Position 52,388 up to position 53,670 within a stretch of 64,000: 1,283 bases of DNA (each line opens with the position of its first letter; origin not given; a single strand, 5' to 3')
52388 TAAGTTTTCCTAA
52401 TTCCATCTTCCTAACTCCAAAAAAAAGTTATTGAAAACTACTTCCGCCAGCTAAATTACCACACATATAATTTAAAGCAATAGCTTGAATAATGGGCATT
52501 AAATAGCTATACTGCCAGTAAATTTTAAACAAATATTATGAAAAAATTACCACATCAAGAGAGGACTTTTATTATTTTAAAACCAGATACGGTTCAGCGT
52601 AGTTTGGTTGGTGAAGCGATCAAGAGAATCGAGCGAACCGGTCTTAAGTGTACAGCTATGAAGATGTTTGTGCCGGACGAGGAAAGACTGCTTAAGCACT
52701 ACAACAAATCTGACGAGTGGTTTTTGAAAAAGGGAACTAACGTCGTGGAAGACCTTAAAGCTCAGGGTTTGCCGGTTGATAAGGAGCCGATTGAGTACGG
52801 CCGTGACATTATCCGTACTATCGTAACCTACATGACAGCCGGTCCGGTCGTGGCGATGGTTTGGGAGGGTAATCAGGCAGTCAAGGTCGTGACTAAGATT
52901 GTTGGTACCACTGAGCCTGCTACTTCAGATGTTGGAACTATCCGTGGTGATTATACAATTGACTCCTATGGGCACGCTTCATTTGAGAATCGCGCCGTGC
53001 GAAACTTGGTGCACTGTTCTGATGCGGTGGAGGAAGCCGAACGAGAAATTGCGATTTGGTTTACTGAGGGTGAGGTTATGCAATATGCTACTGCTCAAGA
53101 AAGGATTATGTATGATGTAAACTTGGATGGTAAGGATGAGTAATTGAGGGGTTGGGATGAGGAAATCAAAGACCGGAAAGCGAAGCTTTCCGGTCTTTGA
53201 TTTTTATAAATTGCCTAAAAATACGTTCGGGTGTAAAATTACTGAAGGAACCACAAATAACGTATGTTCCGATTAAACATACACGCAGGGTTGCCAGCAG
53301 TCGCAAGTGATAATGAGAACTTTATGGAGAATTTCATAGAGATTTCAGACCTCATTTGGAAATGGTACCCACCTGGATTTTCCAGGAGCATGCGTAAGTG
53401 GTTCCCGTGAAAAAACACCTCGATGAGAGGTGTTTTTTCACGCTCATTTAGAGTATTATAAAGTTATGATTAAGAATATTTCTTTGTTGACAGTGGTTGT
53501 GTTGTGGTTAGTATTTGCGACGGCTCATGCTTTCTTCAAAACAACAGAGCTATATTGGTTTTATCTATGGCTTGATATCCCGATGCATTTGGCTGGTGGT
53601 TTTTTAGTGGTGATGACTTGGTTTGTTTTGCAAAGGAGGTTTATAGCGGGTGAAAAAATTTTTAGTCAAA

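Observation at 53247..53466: Candidate riboswitch or sRNA between ndk and a small 4-TM membrane protein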

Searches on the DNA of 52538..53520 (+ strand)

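Call 4: search_rna_families(source=window, start=53100, end=53520, threshold=evalue, max_evalue=10, show_alignments=3)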
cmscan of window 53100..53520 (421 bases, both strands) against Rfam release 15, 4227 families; matches with E-value up to 10: 9.
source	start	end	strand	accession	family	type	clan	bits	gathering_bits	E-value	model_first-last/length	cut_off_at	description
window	53164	53202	+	RF04134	MIR7504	Gene; miRNA;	-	24.2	83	0.053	1-124/124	no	MIR7504 microRNA precursor family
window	53154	53285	-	RF00121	MicC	Gene; sRNA;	-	21.2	90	0.81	1-123/123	no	MicC RNA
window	53351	53441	+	RF00106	RNAI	Gene; antisense;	-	19.8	47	0.21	1-102/102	no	RNAI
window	53160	53206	+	RF03792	MIR6462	Gene; miRNA;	-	18.7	96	0.98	1-119/119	no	MIR6462 microRNA precursor family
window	53162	53206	+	RF04130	MIR7996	Gene; miRNA;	-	17.2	119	1.3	1-190/190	no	MIR7996 microRNA precursor family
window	53117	53212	+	RF02366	Yfr19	Gene; sRNA;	-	16.4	70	9.9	1-82/82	no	Cyanobacterial functional RNA 19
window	53397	53448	+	RF03263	MIR861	Gene; miRNA;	-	15.8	70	4.3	1-111/111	no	MIR861 microRNA precursor family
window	53158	53200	+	RF00084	CsrC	Gene; sRNA;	CL00106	14.8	61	0.025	201-244/255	no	CsrC RNA family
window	53153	53174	+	RF01309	sR60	Gene; snRNA; snoRNA; CD-box;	CL00132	14.8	50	0.87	1-55/55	no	Small nucleolar RNA sR60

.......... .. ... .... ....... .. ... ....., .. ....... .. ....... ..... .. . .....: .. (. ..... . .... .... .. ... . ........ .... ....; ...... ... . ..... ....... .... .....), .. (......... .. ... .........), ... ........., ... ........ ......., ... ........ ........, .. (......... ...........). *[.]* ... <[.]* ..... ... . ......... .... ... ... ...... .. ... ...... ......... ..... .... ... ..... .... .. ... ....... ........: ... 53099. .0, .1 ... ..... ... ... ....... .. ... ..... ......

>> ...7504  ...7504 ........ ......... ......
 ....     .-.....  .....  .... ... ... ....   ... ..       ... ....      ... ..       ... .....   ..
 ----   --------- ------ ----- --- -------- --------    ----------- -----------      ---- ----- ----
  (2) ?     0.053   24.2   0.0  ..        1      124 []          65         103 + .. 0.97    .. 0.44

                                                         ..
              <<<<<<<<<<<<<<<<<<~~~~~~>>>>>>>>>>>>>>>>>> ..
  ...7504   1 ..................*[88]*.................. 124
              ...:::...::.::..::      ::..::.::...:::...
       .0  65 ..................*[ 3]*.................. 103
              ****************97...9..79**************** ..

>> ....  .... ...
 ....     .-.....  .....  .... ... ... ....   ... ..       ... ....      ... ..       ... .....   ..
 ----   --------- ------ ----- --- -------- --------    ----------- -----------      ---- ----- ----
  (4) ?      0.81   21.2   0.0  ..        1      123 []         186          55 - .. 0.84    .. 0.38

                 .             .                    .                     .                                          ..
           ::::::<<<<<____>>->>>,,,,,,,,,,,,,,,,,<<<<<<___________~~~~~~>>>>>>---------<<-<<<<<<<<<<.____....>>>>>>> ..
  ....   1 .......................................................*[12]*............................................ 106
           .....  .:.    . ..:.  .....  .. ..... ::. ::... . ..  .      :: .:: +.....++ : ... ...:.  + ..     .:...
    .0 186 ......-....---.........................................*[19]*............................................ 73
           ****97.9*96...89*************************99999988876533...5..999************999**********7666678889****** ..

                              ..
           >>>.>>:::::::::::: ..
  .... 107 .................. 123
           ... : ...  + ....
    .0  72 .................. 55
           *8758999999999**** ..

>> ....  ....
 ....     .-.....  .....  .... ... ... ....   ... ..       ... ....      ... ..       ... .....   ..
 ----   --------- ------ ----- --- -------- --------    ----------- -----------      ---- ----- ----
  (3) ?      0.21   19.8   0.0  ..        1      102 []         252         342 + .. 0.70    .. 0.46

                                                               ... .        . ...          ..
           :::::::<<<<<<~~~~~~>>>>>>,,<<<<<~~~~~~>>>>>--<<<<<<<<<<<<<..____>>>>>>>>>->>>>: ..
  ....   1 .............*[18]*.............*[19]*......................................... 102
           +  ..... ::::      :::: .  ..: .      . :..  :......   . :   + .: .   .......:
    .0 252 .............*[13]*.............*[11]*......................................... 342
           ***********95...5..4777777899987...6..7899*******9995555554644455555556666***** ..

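Call 21: build_rna_model(alignment_id=A2)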
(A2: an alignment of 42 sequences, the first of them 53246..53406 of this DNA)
Model R1 built from alignment A2 (42 sequences, 178 columns); structure: RNAalifold consensus.
model positions 149; base pairs 43; branch points 1; effective number of sequences 1.86; information 0.59 bits per position. Calibrated on 0.2 Mb of random sequence (short: E-values are rough).
structure used (alignment columns):
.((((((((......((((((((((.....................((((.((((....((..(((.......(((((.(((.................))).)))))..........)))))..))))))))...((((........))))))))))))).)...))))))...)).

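Call 23: search_with_rna_model(model_id=R1, sources=[window, L045, L047, L048, L049, L051, L052, L053, L054, L055, L056, L057, L058, L059, L060, L061, L062, L063, L064, L065, L066, L067, L068, L069, L070, L071, L072, L073, L074, L075, L076, L077, L078, L079, L080, L081, L025, L035, L038, L046], max_evalue=1)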
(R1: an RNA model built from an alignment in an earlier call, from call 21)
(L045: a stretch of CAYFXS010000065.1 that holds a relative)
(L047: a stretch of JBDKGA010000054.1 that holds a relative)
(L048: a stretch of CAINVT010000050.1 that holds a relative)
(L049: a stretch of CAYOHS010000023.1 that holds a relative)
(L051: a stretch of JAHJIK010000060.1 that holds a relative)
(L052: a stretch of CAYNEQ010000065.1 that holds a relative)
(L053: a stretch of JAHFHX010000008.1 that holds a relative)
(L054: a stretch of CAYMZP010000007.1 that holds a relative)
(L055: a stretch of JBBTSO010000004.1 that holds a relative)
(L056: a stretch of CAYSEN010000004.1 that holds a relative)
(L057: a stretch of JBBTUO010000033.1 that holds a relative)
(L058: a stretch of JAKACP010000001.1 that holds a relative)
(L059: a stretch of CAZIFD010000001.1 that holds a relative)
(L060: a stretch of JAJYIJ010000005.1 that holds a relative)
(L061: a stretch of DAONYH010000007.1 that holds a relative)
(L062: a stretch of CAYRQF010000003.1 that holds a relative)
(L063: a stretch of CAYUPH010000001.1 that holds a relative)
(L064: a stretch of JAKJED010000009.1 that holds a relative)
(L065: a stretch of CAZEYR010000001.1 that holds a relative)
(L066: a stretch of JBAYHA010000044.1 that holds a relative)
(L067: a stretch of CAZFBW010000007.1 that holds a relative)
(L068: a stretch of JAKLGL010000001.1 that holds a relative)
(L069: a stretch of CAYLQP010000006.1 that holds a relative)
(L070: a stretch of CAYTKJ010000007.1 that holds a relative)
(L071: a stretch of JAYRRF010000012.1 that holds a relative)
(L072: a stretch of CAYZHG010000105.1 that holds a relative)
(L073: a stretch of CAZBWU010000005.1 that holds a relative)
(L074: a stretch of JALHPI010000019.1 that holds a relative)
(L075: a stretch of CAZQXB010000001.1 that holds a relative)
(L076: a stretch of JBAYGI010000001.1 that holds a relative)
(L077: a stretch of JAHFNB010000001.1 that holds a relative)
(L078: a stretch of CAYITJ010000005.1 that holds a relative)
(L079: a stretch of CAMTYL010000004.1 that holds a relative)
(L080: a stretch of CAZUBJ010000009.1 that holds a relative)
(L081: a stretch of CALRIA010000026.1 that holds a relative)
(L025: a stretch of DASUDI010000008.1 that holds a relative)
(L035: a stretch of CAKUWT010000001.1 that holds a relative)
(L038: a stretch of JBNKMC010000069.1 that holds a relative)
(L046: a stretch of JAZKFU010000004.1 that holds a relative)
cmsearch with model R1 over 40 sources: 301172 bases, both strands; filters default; matches with E-value up to 1: 8.
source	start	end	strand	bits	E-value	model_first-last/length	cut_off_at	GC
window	53246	53406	+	141.9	5.2e-30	1-149/149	no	0.43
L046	3865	4019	+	139.8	1.5e-29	1-149/149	no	0.46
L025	3673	3827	+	74.1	1.6e-14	1-149/149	no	0.45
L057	4021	4167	+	32.7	4.8e-05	1-149/149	no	0.42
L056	3648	3824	+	29.7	0.00024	1-149/149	no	0.39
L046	3865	4019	-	26.7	0.0012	1-149/149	no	0.46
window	53246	53406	-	18.5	0.087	1-149/149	no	0.43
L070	3605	3747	+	17.9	0.12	1-149/149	no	0.56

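Call 24: search_with_rna_model(model_id=R1, sources=[L025, L057, L056, L070], max_evalue=1, show_alignments=4)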
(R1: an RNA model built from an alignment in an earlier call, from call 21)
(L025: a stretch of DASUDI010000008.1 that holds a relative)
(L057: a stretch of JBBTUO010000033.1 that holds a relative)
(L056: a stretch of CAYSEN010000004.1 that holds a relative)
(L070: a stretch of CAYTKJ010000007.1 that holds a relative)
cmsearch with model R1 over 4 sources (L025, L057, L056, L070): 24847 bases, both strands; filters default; matches with E-value up to 1: 4.
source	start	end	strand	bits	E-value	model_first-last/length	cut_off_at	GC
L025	3673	3827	+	74.1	1.3e-15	1-149/149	no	0.45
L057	4021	4167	+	32.7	4e-06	1-149/149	no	0.42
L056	3648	3824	+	29.7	2e-05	1-149/149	no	0.39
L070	3605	3747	+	17.9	0.0098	1-149/149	no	0.56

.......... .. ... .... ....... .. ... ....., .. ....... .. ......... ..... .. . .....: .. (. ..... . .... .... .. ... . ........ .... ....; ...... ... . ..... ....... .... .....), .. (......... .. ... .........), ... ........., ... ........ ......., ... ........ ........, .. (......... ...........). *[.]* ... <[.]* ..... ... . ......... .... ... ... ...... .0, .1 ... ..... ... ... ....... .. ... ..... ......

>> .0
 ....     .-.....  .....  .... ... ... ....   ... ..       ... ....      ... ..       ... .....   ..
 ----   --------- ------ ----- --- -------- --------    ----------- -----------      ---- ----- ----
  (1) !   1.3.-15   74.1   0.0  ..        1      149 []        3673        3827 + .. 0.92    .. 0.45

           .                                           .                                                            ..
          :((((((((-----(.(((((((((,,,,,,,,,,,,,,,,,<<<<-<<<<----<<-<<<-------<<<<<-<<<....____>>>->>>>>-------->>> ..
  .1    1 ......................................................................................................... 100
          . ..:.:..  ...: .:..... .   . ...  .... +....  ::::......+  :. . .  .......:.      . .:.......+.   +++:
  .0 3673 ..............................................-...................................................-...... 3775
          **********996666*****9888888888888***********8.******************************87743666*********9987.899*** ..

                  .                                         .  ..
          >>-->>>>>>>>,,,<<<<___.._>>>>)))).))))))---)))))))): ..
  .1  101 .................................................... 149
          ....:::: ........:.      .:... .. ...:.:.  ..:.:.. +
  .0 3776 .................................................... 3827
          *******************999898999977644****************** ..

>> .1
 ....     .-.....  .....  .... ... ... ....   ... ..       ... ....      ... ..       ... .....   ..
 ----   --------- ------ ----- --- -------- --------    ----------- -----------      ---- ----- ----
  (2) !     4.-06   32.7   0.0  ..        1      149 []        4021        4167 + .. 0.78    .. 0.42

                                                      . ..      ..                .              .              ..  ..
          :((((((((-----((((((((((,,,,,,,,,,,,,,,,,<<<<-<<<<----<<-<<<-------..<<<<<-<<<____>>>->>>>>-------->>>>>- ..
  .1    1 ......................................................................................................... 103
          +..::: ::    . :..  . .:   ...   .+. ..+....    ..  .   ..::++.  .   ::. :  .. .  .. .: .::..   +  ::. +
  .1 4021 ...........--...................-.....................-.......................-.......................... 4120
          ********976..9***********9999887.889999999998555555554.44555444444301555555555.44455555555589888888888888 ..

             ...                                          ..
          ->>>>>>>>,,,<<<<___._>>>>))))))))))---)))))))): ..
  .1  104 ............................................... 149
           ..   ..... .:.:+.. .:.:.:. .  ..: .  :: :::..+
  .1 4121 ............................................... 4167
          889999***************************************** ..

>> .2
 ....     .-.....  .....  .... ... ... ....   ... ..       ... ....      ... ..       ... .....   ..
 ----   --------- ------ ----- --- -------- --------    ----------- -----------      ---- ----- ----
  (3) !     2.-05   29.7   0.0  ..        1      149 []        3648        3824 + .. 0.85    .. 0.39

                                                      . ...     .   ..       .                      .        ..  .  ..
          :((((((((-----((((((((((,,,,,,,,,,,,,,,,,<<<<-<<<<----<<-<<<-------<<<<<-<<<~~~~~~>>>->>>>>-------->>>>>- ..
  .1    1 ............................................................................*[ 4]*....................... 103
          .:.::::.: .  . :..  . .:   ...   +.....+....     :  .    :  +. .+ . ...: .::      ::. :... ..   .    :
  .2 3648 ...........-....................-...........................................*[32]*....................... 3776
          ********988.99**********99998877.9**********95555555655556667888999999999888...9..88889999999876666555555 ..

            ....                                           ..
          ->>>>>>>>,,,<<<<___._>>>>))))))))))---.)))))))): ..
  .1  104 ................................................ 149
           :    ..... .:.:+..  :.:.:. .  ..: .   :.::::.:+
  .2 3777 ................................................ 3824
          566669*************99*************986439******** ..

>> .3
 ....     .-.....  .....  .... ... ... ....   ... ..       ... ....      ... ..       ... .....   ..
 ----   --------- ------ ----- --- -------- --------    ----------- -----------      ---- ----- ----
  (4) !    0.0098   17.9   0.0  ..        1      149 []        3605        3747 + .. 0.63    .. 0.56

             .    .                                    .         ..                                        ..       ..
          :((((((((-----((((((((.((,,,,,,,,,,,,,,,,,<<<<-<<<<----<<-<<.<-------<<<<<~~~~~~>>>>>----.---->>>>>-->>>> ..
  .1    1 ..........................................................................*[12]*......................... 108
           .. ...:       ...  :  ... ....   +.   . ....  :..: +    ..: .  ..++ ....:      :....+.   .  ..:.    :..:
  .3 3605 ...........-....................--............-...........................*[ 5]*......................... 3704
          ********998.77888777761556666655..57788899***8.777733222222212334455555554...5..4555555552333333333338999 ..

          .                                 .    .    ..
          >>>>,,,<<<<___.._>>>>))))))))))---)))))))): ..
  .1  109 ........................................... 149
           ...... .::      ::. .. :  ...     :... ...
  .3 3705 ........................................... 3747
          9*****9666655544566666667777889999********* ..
